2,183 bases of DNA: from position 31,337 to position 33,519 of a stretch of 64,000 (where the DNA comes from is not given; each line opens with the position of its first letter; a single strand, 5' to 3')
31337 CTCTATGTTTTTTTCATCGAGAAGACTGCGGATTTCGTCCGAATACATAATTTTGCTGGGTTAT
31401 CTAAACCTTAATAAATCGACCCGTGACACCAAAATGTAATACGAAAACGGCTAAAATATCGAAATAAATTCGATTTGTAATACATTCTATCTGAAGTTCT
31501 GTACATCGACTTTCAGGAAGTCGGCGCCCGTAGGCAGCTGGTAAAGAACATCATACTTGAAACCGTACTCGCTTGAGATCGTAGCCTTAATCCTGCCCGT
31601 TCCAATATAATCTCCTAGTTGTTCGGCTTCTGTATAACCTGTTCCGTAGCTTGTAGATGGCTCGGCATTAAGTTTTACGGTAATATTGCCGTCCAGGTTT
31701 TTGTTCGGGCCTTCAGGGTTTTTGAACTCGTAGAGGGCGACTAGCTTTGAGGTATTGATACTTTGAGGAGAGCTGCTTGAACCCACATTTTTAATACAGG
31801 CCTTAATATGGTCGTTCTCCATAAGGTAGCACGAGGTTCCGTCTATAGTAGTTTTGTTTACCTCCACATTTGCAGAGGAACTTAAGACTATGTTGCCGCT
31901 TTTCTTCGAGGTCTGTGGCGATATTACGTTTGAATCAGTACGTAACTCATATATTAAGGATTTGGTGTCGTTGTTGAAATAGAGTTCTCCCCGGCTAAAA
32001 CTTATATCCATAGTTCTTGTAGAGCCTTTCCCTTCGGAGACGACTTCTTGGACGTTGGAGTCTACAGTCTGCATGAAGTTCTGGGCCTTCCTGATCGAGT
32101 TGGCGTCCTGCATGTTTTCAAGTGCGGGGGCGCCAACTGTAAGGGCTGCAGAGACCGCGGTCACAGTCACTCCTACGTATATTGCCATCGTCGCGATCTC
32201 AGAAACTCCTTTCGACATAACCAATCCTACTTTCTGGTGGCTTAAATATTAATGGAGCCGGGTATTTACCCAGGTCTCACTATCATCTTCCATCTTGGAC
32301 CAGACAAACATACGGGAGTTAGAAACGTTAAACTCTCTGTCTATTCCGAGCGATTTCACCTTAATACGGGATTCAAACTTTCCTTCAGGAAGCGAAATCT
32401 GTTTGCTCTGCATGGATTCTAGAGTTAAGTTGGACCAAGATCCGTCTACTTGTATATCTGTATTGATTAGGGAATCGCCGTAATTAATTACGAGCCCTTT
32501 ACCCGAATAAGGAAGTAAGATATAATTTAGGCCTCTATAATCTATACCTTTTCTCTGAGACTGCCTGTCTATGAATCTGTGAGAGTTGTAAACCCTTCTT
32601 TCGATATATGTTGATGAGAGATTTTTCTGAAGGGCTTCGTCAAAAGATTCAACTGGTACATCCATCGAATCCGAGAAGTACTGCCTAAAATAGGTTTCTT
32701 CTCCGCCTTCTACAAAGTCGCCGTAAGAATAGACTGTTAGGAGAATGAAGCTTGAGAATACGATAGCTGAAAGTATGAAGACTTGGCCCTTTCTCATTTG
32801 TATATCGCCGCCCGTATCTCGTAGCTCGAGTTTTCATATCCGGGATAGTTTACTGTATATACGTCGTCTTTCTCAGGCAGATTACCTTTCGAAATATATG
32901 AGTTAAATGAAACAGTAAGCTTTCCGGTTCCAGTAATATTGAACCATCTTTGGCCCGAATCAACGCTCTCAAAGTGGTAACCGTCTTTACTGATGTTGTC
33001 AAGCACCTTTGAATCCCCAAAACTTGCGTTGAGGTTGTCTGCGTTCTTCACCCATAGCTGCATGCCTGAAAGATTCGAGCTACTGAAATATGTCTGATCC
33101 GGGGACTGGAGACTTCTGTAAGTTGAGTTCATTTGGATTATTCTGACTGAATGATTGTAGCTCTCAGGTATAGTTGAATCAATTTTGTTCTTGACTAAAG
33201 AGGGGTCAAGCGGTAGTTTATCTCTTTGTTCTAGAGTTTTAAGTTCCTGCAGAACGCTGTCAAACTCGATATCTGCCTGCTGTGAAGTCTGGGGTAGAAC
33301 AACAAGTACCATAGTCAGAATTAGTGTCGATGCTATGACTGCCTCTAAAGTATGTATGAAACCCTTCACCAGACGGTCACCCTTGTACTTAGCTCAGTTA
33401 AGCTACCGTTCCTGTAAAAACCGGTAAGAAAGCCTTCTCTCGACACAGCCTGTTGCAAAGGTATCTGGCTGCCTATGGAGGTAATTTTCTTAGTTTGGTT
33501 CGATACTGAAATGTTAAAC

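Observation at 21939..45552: Seven-member family: long charged coiled-coil segment in front of a twin-arginine signal, followed by tail-fibre-like ectodomains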

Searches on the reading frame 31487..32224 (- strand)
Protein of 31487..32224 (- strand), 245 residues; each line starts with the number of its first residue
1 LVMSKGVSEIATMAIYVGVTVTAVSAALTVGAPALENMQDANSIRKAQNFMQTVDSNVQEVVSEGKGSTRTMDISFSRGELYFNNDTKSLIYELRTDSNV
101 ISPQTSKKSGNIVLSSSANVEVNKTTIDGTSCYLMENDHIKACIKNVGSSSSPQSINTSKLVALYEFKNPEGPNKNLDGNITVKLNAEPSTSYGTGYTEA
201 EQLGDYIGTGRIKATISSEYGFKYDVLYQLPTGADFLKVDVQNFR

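Call 91: search_protein_families(library=pfam, max_evalue=0.01, proteins=[window:31487-32224:-])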
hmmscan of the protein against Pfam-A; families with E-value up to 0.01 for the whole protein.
window:31487-32224:- (245 aa): 1 family
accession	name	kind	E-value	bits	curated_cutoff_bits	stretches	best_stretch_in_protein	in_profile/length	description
PF23960.2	DUF7289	-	4.4e-08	33.4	27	1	6-88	2-83/238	Family of unknown function (DUF7289)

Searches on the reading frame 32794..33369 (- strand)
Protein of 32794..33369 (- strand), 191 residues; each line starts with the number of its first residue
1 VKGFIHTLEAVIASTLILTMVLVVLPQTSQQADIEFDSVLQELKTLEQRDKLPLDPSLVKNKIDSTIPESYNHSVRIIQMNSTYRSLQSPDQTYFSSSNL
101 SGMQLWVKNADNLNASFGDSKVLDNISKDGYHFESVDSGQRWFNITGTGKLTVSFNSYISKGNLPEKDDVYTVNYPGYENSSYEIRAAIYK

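Call 91: search_protein_families(library=pfam, max_evalue=0.01, proteins=[window:32794-33369:-])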
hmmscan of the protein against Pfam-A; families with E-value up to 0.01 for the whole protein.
window:32794-33369:- (191 aa): 1 family
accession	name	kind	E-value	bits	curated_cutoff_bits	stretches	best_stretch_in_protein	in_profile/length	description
PF23959.1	DUF7288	-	0.0021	18.9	27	1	3-28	2-27/184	Family of unknown function (DUF7288)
